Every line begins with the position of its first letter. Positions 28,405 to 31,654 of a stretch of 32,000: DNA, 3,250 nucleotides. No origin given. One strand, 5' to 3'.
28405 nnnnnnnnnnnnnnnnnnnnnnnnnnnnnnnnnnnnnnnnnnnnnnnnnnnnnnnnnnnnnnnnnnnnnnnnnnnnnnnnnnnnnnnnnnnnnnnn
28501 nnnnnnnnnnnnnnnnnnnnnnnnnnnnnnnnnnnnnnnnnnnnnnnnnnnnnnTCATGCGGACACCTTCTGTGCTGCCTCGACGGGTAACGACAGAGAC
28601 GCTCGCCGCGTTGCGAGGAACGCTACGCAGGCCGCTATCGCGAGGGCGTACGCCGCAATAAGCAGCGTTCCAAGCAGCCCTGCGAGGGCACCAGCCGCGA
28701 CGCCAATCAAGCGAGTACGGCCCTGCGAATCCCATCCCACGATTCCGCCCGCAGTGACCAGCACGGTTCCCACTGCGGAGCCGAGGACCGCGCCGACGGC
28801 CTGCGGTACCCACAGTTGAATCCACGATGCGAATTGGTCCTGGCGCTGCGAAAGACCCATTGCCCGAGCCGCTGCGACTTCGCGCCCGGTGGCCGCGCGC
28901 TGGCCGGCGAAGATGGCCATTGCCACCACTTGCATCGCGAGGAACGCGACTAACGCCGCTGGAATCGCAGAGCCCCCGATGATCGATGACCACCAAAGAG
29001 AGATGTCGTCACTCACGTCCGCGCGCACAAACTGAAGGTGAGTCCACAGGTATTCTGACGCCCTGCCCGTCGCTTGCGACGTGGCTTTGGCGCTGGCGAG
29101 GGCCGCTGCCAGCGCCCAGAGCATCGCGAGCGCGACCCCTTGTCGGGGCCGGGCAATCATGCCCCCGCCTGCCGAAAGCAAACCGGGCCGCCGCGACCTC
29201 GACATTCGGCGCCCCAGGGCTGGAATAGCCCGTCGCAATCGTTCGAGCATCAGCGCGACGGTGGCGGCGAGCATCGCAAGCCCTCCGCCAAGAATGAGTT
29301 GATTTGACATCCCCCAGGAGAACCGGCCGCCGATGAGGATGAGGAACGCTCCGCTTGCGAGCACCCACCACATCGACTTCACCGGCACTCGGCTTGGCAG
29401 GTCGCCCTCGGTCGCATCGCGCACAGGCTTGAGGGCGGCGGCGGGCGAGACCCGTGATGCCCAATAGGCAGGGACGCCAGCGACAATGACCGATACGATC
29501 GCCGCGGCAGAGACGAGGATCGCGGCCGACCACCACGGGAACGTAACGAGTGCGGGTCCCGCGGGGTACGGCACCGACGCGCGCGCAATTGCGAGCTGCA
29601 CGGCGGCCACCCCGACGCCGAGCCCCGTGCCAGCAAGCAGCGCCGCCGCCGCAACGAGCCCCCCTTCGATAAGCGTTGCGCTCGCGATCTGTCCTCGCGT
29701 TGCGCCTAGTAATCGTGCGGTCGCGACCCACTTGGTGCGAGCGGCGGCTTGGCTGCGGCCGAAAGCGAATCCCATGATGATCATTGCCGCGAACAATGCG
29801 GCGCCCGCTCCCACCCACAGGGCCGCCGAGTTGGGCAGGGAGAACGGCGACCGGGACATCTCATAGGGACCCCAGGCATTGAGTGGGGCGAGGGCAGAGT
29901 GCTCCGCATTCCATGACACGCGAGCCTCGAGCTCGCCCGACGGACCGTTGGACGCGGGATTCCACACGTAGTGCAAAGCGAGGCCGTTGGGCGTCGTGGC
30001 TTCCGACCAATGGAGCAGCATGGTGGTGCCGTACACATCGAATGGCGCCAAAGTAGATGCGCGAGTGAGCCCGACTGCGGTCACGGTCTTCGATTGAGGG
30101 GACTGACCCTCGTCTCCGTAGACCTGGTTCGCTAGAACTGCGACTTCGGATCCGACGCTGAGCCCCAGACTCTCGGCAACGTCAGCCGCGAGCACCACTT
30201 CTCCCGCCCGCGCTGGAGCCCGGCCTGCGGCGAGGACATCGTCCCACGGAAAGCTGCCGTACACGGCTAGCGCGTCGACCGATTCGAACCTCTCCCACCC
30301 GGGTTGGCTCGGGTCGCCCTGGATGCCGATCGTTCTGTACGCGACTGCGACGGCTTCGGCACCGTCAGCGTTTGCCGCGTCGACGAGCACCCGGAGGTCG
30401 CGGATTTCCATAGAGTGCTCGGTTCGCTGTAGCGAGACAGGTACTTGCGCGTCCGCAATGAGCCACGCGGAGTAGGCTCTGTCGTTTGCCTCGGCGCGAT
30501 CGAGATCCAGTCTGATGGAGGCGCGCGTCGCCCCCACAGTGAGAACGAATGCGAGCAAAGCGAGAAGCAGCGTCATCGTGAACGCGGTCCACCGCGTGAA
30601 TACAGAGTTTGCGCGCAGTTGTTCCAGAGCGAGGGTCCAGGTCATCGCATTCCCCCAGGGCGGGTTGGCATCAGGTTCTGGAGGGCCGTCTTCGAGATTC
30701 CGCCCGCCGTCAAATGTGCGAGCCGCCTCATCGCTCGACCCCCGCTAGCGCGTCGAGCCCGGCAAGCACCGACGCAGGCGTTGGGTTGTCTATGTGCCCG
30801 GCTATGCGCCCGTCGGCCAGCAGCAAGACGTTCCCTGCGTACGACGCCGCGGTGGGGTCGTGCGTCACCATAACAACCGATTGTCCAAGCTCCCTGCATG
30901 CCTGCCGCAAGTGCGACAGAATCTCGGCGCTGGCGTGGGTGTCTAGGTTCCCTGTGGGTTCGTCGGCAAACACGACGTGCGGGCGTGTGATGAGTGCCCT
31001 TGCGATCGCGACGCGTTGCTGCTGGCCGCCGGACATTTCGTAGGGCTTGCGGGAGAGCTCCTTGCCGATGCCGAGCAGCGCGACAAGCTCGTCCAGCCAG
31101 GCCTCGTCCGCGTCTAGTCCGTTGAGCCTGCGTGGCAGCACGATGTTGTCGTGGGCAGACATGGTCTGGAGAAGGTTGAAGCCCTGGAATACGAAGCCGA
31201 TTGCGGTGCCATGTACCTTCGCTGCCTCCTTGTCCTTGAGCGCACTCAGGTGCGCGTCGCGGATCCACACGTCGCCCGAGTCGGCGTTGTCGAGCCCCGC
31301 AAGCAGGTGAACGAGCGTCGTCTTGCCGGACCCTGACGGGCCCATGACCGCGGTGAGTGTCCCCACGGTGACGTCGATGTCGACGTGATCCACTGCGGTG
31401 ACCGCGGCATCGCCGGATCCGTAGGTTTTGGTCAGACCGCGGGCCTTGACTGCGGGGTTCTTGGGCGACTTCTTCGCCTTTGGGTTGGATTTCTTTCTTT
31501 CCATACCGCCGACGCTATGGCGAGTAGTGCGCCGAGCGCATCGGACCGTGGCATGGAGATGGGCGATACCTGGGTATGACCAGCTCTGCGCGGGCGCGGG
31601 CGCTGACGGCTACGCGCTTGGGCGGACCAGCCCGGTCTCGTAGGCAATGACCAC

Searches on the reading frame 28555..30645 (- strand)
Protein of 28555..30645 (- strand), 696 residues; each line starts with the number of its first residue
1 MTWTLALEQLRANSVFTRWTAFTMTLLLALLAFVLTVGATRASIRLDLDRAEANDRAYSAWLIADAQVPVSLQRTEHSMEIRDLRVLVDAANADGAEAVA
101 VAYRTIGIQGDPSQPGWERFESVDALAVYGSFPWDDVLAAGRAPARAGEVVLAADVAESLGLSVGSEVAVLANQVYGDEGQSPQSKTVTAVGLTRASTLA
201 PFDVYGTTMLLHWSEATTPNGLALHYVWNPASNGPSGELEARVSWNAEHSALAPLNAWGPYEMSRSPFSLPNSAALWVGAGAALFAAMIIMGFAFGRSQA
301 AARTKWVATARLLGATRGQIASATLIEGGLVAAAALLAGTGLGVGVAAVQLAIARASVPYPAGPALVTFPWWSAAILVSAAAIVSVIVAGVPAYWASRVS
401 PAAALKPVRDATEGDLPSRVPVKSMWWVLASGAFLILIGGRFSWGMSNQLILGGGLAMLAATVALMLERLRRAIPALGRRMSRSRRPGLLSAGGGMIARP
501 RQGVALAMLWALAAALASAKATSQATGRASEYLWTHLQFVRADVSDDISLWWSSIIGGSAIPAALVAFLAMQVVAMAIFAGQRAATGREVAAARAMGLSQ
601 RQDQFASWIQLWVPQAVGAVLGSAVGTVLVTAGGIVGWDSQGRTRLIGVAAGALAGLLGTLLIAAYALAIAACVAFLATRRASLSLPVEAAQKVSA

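Call 38: search_protein_families(library=pfam, proteins=[window:28555-30645:-], max_evalue=0.001)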
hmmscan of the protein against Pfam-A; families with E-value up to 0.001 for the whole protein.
window:28555-30645:- (696 aa): 1 family
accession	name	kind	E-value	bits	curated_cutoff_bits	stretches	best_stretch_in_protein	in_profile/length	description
PF02687.27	FtsX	-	8e-08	32.8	25.5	1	283-401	6-120/120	FtsX-like permease C-terminal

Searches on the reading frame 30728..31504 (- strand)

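Call 38: search_protein_families(library=pfam, proteins=[window:30728-31504:-], max_evalue=0.001)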
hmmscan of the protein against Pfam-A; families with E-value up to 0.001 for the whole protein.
window:30728-31504:- (258 aa): 4 families
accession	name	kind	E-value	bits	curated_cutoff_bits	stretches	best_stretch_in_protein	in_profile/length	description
PF00005.33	ABC_tran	-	3.3e-31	109.2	25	1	39-184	2-136/137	ABC transporter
PF13304.12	AAA_21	-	2.3e-06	28.3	27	0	135-218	216-301/304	AAA domain, putative AbiEii toxin, Type IV TA system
PF13521.12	AAA_28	-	0.00051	20.7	27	0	52-213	3-156/164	AAA domain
PF13481.12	AAA_25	-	0.00056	20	27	0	48-69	33-54/195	AAA domain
